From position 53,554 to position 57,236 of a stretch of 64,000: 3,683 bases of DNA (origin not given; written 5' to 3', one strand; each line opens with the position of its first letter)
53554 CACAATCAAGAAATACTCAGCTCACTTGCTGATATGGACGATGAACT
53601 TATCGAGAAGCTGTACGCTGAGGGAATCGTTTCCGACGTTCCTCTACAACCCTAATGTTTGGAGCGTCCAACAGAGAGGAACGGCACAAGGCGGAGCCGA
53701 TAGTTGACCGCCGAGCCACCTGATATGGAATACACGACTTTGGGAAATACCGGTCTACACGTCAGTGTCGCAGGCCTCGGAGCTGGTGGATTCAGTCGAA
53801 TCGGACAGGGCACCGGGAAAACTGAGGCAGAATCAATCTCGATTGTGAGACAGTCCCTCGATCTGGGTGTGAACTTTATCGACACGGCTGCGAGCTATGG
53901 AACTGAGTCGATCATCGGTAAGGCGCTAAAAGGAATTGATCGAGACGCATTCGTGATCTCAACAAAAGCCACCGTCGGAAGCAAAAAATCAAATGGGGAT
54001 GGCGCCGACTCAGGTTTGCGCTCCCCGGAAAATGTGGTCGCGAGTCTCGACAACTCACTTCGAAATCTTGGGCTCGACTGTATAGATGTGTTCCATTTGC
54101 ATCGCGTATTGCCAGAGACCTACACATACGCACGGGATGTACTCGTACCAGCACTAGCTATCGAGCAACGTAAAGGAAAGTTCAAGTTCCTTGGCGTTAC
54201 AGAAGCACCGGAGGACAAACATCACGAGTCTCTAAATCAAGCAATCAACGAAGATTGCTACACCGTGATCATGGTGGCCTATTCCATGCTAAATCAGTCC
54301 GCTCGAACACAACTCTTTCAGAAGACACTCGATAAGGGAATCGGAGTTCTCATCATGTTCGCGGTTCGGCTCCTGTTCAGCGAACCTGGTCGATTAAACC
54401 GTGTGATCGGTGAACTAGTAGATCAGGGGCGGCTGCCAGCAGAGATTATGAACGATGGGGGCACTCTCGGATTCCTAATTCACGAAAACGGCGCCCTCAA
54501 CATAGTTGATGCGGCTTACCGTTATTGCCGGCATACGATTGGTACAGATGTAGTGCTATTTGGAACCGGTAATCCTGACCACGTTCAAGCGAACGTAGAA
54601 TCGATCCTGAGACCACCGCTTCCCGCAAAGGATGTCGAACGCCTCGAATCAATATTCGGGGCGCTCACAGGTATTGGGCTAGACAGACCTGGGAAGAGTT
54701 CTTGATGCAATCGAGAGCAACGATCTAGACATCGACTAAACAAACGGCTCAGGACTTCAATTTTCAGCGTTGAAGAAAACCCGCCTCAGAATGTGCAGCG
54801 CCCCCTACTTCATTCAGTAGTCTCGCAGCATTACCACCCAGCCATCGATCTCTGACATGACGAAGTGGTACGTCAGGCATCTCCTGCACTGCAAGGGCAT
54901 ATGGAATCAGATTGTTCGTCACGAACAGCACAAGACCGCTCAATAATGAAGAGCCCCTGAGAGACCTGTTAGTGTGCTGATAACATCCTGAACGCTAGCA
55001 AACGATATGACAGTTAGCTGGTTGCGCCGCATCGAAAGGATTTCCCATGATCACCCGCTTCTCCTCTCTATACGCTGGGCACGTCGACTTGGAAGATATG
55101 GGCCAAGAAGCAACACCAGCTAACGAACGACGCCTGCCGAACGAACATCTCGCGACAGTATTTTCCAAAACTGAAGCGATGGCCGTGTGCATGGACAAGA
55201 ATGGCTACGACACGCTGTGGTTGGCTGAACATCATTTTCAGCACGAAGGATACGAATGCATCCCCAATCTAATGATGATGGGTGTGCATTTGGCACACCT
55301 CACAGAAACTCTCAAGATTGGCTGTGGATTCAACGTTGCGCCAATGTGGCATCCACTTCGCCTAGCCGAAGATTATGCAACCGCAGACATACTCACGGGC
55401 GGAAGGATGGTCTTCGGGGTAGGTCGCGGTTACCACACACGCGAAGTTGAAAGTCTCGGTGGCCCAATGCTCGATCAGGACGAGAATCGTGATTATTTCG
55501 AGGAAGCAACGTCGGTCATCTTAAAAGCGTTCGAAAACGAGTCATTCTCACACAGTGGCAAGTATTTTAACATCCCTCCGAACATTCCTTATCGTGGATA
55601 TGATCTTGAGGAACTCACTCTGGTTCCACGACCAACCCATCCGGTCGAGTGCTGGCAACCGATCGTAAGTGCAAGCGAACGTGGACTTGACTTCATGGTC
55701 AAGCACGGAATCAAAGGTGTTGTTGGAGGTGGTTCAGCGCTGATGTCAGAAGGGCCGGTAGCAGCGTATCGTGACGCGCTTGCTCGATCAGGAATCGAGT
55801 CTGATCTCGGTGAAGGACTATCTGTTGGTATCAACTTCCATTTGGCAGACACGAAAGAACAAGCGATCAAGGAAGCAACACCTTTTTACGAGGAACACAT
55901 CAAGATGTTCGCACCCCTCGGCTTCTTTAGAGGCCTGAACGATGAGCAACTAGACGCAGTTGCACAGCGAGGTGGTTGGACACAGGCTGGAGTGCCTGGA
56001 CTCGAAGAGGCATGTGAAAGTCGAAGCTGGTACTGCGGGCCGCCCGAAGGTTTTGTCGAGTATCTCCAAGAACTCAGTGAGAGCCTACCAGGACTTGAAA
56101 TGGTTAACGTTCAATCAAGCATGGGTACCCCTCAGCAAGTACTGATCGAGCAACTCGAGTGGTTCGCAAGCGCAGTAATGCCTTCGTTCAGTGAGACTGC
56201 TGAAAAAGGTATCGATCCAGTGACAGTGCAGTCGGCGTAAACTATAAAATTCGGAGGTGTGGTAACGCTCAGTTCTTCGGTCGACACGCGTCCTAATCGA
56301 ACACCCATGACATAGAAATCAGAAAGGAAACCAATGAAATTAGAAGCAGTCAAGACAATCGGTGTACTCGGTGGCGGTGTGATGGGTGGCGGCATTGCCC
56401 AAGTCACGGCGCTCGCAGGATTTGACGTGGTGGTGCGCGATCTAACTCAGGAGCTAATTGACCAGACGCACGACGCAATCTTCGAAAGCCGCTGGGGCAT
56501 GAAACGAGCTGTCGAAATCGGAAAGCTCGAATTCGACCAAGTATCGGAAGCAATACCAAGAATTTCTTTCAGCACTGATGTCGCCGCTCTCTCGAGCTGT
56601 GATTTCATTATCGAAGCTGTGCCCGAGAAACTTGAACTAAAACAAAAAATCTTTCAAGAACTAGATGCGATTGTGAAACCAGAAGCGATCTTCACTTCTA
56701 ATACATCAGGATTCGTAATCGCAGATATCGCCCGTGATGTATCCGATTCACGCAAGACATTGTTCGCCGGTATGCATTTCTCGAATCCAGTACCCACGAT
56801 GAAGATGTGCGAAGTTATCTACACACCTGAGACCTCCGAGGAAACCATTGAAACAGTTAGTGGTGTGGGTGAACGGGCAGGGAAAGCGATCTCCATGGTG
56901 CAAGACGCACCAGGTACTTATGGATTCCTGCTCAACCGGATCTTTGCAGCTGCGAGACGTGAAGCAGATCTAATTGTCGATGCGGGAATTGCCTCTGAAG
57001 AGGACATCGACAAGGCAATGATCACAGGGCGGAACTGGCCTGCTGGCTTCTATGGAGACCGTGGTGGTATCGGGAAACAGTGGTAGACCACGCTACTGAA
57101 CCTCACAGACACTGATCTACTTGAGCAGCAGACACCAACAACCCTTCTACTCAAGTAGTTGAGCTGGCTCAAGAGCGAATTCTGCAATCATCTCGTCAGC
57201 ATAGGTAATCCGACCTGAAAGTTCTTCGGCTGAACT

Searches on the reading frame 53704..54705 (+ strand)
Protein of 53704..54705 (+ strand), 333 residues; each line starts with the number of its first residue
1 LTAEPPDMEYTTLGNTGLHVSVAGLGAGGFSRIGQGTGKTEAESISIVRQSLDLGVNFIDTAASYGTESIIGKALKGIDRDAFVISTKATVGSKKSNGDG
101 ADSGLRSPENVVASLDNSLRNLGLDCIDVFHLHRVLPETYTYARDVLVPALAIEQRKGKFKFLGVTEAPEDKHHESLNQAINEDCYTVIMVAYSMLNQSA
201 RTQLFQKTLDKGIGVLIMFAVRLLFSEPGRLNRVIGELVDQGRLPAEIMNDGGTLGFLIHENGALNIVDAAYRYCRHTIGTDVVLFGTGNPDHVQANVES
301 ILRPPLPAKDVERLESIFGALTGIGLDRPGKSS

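Call 49: search_protein_families(library=pfam, proteins=[window:53704-54705:+], max_evalue=0.001)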
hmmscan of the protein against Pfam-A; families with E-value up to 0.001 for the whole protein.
window:53704-54705:+ (333 aa): 1 family
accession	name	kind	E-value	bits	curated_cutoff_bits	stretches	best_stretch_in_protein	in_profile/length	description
PF00248.27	Aldo_ket_red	-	4.1e-33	115.2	24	1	28-317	5-289/291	Aldo/keto reductase family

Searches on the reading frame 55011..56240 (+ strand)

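Call 49: search_protein_families(library=pfam, proteins=[window:55011-56240:+], max_evalue=0.001)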
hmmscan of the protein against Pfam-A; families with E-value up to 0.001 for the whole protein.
window:55011-56240:+ (409 aa): 1 family
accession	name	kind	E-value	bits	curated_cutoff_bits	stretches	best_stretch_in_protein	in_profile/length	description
PF00296.26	Bac_luciferase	-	4.3e-38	131.9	27.9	1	50-357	21-309/314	Luciferase-like monooxygenase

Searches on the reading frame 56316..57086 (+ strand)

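Call 49: search_protein_families(library=pfam, proteins=[window:56316-57086:+], max_evalue=0.001)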
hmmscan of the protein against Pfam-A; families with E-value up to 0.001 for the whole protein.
window:56316-57086:+ (256 aa): 3 families
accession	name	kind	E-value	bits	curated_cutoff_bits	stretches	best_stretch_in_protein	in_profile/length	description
PF02737.24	3HCDH_N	-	4.3e-54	183.6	22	1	14-196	1-178/180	3-hydroxyacyl-CoA dehydrogenase, NAD binding domain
PF00725.27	3HCDH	-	2.7e-07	31.5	22.1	1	203-246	1-44/97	3-hydroxyacyl-CoA dehydrogenase, C-terminal domain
PF03446.21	NAD_binding_2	-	6.3e-06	26.7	21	1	14-127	1-90/161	NAD binding domain of 6-phosphogluconate dehydrogenase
